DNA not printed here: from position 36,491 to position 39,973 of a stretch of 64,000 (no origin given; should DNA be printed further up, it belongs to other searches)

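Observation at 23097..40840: Tight co-directional four-gene cluster: AglB fusion, membrane subtilase, beta-helix glycoprotein and wHTH-STAND-TPR ATPase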

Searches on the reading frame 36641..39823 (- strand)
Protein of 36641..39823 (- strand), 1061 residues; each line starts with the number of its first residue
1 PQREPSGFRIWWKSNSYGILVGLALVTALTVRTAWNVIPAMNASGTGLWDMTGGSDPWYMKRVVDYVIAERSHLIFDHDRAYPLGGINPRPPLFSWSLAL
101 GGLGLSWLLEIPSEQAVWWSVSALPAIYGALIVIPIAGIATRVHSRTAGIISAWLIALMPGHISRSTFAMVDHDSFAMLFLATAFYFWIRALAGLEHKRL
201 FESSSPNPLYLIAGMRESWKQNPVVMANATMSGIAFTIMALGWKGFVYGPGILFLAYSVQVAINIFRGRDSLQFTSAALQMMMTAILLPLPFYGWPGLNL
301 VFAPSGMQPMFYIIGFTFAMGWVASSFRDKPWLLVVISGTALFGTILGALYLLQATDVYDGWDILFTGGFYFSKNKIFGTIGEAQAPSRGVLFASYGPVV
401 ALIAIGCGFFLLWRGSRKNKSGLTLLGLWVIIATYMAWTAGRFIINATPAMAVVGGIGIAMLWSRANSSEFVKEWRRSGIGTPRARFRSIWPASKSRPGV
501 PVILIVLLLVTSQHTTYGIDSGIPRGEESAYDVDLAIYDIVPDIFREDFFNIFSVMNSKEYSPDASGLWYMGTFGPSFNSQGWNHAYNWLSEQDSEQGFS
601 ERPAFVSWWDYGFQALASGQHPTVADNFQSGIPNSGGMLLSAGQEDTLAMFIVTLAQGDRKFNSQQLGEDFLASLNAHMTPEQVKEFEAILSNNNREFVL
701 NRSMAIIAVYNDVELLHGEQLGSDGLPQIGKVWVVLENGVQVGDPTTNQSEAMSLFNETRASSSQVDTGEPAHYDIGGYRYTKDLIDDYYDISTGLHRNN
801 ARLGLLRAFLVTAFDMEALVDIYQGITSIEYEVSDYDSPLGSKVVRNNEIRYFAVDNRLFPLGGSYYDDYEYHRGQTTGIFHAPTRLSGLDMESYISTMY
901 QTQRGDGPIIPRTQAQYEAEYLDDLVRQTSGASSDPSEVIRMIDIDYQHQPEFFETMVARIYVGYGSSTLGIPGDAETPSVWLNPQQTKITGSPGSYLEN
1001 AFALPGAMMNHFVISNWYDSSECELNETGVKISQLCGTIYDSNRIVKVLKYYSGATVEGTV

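Call 67: search_protein_representatives(protein=window:36641-39823:-)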
Query: 1061 residues. Proteins with E-value up to 0.001 (for the whole library): 816; up to 1e-10: 431; up to 1e-30: 242. The best 150 are listed.
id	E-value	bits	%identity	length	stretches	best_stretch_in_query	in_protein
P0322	0.0e+00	1895.1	74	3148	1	1-1061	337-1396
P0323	0.0e+00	1552.1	64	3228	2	1-1021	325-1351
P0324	0.0e+00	1504.9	63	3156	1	1-1061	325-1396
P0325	0.0e+00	1147.8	53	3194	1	1-1060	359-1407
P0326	0.0e+00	1113.2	51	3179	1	8-1061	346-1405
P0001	0.0e+00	1104.6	82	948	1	1-575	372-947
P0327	0.0e+00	1072.9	49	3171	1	4-1060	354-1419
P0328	0.0e+00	1059.2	49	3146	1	1-1061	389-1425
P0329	0.0e+00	1035.7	48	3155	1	3-1061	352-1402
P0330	2.5e-293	992.8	48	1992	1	4-1060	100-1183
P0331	4.1e-285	965.6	46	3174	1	3-1061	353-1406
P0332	4.6e-272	922.4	45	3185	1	2-1060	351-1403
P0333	1.5e-238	811.4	68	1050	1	504-1061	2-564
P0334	2.4e-234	797.4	44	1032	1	114-1060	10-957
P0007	1.4e-216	738.6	72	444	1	24-464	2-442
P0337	1.6e-109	384.2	35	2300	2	19-680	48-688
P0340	6.7e-105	368.9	36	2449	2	10-664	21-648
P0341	4.3e-103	362.9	34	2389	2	3-670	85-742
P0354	1.9e-87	311.1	34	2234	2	23-686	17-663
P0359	5.5e-85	302.9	32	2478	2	39-667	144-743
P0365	4.8e-83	296.5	33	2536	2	6-661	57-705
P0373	2.3e-81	290.9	34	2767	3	10-456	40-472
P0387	3.6e-78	280.4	33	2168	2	21-668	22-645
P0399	3.0e-75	270.7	30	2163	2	20-688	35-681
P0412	1.4e-71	258.6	34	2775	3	48-457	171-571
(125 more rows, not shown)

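Call 68: find_encoding_contigs(protein=P0337, flank=10000, max_places=2)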
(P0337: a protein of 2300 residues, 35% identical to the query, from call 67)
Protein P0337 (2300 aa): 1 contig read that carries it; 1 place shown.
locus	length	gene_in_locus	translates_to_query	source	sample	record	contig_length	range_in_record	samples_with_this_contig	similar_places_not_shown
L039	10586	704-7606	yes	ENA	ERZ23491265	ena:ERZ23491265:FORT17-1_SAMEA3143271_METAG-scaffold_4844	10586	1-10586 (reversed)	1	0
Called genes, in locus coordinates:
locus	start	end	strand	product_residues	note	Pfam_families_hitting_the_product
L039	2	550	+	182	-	?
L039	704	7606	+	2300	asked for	PF02516:STT3, PF13231:PMT_2, PF22627:AglB_core-like (faint), PF13620:CarboxypepD_reg (weak), PF13620:CarboxypepD_reg, PF13715:CarbopepD_reg_2 (weak), PF13620:CarboxypepD_reg (weak), PF17210:SdrD_B (weak), +5 more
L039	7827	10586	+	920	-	?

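Call 75: list_cluster_members(proteins=[P0337, P0340, P0341, P0354, P0359, P0365, P0373, P0412, P0399, P0387])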
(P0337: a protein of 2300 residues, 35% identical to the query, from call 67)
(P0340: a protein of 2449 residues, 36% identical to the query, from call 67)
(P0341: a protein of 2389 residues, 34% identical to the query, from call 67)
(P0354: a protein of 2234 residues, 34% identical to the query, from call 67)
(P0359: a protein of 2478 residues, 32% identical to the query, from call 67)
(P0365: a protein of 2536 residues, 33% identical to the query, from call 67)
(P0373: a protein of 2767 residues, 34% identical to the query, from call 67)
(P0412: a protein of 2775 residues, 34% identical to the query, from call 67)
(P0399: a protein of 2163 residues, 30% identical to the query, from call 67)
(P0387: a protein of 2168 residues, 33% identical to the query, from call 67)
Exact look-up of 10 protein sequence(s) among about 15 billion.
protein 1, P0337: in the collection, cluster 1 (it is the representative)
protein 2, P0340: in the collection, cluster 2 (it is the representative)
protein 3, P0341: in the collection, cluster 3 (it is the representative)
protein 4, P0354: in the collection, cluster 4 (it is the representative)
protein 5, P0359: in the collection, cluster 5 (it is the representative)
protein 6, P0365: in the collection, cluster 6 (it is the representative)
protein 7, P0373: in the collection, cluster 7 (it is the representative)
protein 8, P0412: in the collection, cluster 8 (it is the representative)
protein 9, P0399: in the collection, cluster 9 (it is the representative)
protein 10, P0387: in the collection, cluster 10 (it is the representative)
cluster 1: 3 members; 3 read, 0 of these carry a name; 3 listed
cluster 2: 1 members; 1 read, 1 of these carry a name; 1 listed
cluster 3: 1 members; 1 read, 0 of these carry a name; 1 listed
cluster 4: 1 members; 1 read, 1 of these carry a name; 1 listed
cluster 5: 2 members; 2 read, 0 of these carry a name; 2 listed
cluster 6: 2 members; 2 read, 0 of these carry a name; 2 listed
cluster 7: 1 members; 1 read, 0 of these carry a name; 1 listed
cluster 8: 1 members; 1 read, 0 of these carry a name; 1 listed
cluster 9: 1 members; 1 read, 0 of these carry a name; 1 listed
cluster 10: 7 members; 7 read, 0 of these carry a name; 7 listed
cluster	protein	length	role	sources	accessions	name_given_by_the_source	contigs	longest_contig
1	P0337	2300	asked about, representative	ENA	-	-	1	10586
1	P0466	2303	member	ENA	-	-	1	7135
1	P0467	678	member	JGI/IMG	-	-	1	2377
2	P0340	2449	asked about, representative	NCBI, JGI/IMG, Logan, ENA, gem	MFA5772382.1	MAG: carboxypeptidase regulatory-like domain-containing protein [Thermoplasmata archaeon]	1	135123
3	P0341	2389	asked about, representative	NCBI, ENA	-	-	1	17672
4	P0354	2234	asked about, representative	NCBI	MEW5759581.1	MAG: STT3 domain-containing protein [Candidatus Thermoplasmatota archaeon]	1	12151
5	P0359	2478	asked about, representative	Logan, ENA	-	-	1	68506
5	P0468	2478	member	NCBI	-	-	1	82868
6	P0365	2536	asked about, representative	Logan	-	-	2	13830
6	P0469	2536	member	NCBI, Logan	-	-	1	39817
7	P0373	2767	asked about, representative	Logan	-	-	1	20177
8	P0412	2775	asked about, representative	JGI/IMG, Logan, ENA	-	-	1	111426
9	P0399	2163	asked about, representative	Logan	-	-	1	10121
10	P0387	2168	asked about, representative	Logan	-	-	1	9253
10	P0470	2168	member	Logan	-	-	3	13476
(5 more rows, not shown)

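Call 76: find_encoding_contigs(protein=P0340, flank=10000, max_places=1)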
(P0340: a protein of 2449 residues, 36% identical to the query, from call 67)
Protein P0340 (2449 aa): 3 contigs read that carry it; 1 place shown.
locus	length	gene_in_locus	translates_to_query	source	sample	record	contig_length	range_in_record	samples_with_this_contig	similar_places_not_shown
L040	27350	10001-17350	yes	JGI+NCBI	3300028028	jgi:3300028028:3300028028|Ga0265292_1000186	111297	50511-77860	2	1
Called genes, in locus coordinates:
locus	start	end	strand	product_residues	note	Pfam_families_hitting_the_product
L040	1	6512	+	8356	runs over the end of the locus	-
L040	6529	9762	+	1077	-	PF06832:BiPBP_C (faint), PF07679:I-set (faint), PF13895:Ig_2 (faint), PF13927:Ig_3 (faint), PF16820:PKD_3 (faint), PF17957:Big_7 (faint), PF18911:PKD_4 (faint), PF00801:PKD (faint)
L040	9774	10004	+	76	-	-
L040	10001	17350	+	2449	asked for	PF02516:STT3, PF13231:PMT_2 (weak), PF13620:CarboxypepD_reg, PF13715:CarbopepD_reg_2 (faint), PF13620:CarboxypepD_reg, PF17210:SdrD_B (weak), PF22904:NOMO1-like_2nd (weak)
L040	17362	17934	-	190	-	PF01949:Endo_dU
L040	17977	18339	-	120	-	PF01981:PTH2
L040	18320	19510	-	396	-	PF05621:TniB (weak), PF13191:AAA_16, PF01637:ATPase_2 (weak), PF05729:NACHT (weak), PF13401:AAA_22, PF00004:AAA, PF22703:Cdc6_lid, PF09079:WHD_Cdc6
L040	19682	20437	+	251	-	PF00149:Metallophos (weak)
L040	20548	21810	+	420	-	PF07969:Amidohydro_3, PF01979:Amidohydro_1, PF07969:Amidohydro_3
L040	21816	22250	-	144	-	PF00885:DMRL_synthase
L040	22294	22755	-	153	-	PF00885:DMRL_synthase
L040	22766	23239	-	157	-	PF01467:CTP_transf_like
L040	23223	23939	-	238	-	PF00926:DHBP_synthase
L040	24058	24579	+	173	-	PF09824:ArsR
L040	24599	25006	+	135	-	-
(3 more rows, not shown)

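Call 77: find_encoding_contigs(protein=P0412, flank=10000, max_places=1)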
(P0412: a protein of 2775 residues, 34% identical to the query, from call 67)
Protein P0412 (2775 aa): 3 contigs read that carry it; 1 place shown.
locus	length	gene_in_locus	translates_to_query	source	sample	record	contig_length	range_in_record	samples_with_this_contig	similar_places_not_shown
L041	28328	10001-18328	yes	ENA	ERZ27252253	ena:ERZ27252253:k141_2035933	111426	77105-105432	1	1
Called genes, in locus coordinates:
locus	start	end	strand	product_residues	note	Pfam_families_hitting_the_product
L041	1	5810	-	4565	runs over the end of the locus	PF01841:Transglut_core, PF13620:CarboxypepD_reg, PF13620:CarboxypepD_reg, PF13715:CarbopepD_reg_2 (weak), PF00801:PKD, PF18911:PKD_4, PF00801:PKD, PF18911:PKD_4, +5 more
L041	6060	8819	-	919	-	PF00690:Cation_ATPase_N, PF00122:E1-E2_ATPase, PF13246:Cation_ATPase, PF00702:Hydrolase, PF08282:Hydrolase_3 (faint), PF00689:Cation_ATPase_C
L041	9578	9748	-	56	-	-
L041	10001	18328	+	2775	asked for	PF02516:STT3, PF13620:CarboxypepD_reg, PF13715:CarbopepD_reg_2 (faint), PF17210:SdrD_B (faint), PF22904:NOMO1-like_2nd (faint), PF14686:fn3_3 (faint), PF23194:NOMO_5th (faint), PF13620:CarboxypepD_reg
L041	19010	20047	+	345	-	PF00041:fn3 (weak), PF12773:DZR (weak), PF13240:Zn_Ribbon_1 (faint), PF14559:TPR_19 (weak), PF13371:TPR_9 (weak), PF13432:TPR_16 (weak), PF00515:TPR_1 (weak), PF07719:TPR_2 (weak), +2 more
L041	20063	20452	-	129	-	-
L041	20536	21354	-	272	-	PF01513:NAD_kinase, PF20143:NAD_kinase_C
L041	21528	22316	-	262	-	PF01936:NYN, PF12872:OST-HTH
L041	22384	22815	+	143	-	-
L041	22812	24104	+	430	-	PF00266:Aminotran_5, PF22580:KYNU_C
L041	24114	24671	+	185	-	PF04068:Fer4_RLI, PF04034:Ribo_biogen_C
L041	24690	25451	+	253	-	PF07786:HGSNAT_cat, PF01757:Acyl_transf_3 (faint)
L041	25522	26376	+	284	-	-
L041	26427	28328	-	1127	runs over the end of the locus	-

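Call 78: find_encoding_contigs(protein=P0359, flank=10000, max_places=1)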
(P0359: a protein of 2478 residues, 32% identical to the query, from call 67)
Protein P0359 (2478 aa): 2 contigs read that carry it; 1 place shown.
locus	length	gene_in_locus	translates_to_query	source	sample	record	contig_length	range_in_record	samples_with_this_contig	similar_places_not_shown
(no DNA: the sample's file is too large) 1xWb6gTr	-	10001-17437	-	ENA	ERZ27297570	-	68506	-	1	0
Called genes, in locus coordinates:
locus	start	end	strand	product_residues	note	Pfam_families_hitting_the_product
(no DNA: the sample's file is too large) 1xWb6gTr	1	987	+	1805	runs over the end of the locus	PF01839:FG-GAP (weak), PF13517:FG-GAP_3 (faint), PF01839:FG-GAP (weak), PF17892:Cadherin_5 (faint), PF05345:He_PIG, PF17963:Big_9 (weak)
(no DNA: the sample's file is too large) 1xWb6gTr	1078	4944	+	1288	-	PF01436:NHL (faint)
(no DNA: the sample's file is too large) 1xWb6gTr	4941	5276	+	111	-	-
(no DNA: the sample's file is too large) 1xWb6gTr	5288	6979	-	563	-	PF03483:B3_4 (weak), PF03484:B5, PF17759:tRNA_synthFbeta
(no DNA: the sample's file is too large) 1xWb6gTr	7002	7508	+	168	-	-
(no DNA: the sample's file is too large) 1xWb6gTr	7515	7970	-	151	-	PF03479:PCC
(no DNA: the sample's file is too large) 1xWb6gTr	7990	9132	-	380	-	PF02771:Acyl-CoA_dh_N, PF02770:Acyl-CoA_dh_M, PF00441:Acyl-CoA_dh_1, PF08028:Acyl-CoA_dh_2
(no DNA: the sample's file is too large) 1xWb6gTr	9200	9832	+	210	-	PF04055:Radical_SAM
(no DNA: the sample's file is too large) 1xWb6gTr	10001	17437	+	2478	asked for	PF02516:STT3, PF13620:CarboxypepD_reg (weak), PF13715:CarbopepD_reg_2 (faint), PF17210:SdrD_B (faint), PF17802:SpaA (faint), PF22904:NOMO1-like_2nd (faint), PF13620:CarboxypepD_reg, PF10633:NPCBM_assoc (weak), +1 more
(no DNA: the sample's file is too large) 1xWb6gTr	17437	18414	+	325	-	PF07705:CARDB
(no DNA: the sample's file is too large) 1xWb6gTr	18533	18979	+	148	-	-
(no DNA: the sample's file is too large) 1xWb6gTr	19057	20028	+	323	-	PF00348:polyprenyl_synt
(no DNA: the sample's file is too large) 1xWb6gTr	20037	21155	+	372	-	PF00890:FAD_binding_2 (weak), PF01134:GIDA (weak), PF01266:DAO (faint), PF01494:FAD_binding_3, PF12831:FAD_oxidored, PF22578:GGR_cat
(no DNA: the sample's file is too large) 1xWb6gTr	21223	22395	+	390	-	PF00989:PAS (weak), PF08448:PAS_4, PF08447:PAS_3, PF00512:HisKA, PF02518:HATPase_c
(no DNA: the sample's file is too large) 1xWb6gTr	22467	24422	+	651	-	PF01472:PUA, PF01507:PAPS_reduct, PF13484:Fer4_16 (faint), PF13187:Fer4_9 (weak), PF13237:Fer4_10 (faint), PF14697:Fer4_21 (faint), PF12838:Fer4_7 (weak)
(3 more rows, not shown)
